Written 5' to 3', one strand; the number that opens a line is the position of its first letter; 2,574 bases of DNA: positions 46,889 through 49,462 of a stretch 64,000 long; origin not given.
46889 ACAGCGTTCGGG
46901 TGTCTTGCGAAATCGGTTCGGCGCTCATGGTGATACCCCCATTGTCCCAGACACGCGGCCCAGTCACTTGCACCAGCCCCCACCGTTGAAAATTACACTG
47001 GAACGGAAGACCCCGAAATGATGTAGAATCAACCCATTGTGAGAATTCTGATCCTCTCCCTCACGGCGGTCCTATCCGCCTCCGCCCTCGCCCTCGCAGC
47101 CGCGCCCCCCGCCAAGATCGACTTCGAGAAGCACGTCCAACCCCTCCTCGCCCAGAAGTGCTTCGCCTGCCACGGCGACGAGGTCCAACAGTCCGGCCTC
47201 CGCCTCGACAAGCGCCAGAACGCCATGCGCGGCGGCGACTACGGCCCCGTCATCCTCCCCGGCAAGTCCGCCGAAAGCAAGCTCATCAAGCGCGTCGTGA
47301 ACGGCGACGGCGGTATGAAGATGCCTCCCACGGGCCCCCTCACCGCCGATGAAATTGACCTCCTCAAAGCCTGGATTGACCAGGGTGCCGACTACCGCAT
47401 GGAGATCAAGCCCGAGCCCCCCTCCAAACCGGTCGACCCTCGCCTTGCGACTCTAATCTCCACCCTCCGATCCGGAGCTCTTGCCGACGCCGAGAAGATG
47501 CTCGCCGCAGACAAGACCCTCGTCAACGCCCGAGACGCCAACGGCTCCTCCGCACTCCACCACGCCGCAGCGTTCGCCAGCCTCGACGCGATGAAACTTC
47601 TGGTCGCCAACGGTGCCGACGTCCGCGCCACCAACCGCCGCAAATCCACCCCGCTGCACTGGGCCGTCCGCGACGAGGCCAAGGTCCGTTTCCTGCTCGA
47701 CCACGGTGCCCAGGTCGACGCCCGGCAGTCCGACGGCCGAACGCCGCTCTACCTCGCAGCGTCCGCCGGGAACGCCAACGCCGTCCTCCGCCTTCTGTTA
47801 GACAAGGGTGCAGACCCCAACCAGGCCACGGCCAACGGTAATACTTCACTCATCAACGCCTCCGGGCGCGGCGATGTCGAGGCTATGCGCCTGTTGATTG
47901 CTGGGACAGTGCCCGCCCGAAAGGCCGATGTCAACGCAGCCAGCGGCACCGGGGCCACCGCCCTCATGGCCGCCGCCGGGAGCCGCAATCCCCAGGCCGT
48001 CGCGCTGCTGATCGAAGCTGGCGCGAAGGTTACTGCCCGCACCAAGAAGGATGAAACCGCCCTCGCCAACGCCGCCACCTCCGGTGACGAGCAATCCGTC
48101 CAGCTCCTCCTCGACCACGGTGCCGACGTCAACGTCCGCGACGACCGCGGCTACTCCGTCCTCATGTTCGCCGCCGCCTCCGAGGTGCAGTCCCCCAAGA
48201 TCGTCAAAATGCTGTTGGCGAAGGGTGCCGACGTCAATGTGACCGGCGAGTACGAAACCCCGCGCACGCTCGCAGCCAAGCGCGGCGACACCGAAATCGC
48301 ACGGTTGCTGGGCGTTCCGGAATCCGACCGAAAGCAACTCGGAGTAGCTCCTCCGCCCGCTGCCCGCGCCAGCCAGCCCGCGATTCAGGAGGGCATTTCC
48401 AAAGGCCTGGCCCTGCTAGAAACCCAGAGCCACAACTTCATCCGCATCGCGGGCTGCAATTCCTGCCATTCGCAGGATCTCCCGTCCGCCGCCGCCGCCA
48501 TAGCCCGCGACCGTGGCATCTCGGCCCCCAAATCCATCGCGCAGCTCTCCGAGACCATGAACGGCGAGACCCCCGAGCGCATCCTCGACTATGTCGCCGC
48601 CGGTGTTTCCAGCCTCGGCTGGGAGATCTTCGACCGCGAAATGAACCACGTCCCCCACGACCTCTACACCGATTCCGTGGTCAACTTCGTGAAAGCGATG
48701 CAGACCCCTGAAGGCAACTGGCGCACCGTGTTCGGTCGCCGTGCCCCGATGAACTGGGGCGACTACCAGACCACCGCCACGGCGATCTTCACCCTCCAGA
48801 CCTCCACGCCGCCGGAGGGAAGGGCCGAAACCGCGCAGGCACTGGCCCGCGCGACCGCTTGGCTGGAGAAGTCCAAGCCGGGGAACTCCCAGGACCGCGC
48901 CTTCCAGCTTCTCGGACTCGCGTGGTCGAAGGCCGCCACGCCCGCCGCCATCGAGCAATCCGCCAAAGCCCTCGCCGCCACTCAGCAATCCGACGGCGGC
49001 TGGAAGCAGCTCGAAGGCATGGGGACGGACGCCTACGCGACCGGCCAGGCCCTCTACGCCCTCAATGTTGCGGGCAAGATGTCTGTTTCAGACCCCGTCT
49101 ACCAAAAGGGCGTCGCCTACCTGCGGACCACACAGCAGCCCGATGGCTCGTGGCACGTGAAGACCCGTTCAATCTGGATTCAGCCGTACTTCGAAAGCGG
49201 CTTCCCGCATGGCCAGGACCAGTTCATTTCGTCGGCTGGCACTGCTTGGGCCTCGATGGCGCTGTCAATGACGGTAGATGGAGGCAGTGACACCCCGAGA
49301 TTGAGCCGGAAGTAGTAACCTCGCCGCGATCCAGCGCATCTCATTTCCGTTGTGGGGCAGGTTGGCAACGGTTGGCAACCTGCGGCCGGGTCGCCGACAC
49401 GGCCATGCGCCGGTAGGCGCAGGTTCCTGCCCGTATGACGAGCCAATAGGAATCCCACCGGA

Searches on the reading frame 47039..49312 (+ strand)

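Call 8: search_protein_families(library=pfam, proteins=[window:47039-49312:+], max_evalue=0.001)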
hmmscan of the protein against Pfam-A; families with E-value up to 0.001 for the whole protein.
window:47039-49312:+ (758 aa): 11 families
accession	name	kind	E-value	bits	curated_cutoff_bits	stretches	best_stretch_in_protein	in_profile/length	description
PF12796.13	Ank_2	-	1.3e-78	260.1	27.3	7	173-262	1-88/90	Ankyrin repeats (3 copies)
PF00023.36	Ank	-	2.1e-43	144.3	21.1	3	232-264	1-32/33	Ankyrin repeat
PF13637.12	Ank_4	-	5.7e-42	141.2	22.7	4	173-211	1-39/50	Ankyrin repeats (many copies)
PF13606.12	Ank_3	-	1.4e-32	108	22.3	1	232-261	1-29/30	Ankyrin repeat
PF13857.12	Ank_5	-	5.5e-30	103.5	27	4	219-271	1-53/56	Ankyrin repeats (many copies)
PF07635.16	PSCyt1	-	5e-18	65.9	22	1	41-99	1-59/59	Planctomycete cytochrome C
PF24521.3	Ank_KRIT1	-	1.2e-09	38.5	80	1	236-338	21-118/149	KRIT1 ankyrin-repeats domain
PF13243.12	SQHop_cyclase_C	-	6.1e-08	32.5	26.1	1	630-747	153-261/319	Squalene-hopene cyclase C-terminal domain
PF13442.11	Cytochrome_CBB3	-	1.4e-07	32.2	27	1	34-113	7-68/68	Cytochrome C oxidase, cbb3-type, subunit III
PF13249.12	SQHop_cyclase_N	-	5.8e-06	26.1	26.2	0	631-684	40-92/291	Squalene-hopene cyclase N-terminal domain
PF00034.26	Cytochrom_C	-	0.00041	22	21.3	0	36-115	7-88/90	Cytochrome c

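Call 9: search_protein_families(library=ncbifam, proteins=[window:47039-49312:+], max_evalue=1)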
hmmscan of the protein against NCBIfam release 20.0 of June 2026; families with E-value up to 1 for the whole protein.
window:47039-49312:+ (758 aa): 19 families
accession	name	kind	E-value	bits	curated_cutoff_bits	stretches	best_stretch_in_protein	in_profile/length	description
NF043029.1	T4SS_AnkY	equivalog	3.5e-26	91.7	600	5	304-383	457-536/543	Dot/Icm T4SS effector AnkY/LegA9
NF041931.2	MzaA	equivalog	5.3e-25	88.4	800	4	215-287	17-88/726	MZA anti-phage system associated sigma-70 family RNA polymerase sigma factor MzaA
NF043023.1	T4SS_AnkH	equivalog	3.5e-21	75.5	600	3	297-405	24-130/467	Dot/Icm T4SS effector AnkH/LegA3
NF043022.1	T4SS_AnkG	equivalog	3.2e-18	65.7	500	2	306-415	332-446/455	Dot/Icm T4SS effector AnkG/AnkZ/LegA7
NF043028.1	T4SS_AnkX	equivalog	3.4e-14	52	1400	3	216-337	564-684/938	Dot/Icm T4SS effector AnkN/AnkX/LegA8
TIGR00870.1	trp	subfamily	3.5e-11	41.9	498.75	2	167-269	129-213/747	transient-receptor-potential calcium channel protein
TIGR03463.1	osq_cycl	subfamily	1.3e-09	36.9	851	1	634-752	475-584/634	2,3-oxidosqualene cyclase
NF043019.1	T4SS_AnkC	equivalog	5e-09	35.5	450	1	154-262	112-229/459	Dot/Icm T4SS effector AnkC/LegA12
TIGR01787.1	squalene_cyclas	subfamily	7.7e-09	34.7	322.7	2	666-742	488-557/622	squalene/oxidosqualene cyclases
TIGR01507.1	hopene_cyclase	equivalog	3.7e-06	25.6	431.1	1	628-743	466-572/640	squalene--hopene cyclase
NF043021.1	T4SS_AnkF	equivalog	3.3e-05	22.4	1000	2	340-401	587-647/917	Dot/Icm T4SS effector AnkF/LegA14/Ceg31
NF043024.1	T4SS_AnkI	equivalog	4.6e-05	22.4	550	1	224-262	232-269/439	Dot/Icm T4SS effector AnkI/LegAS4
NF043027.1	T4SS_AnkQ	equivalog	0.0017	17.1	700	0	262-336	322-395/496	Dot/Icm T4SS effector AnkQ/LegA10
NF045773.1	cytochro_C550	exception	0.0043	17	125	1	30-113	49-116/118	cytochrome c550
NF045774.1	cytochro_C551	exception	0.0077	16.2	118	0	31-51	40-60/110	cytochrome c551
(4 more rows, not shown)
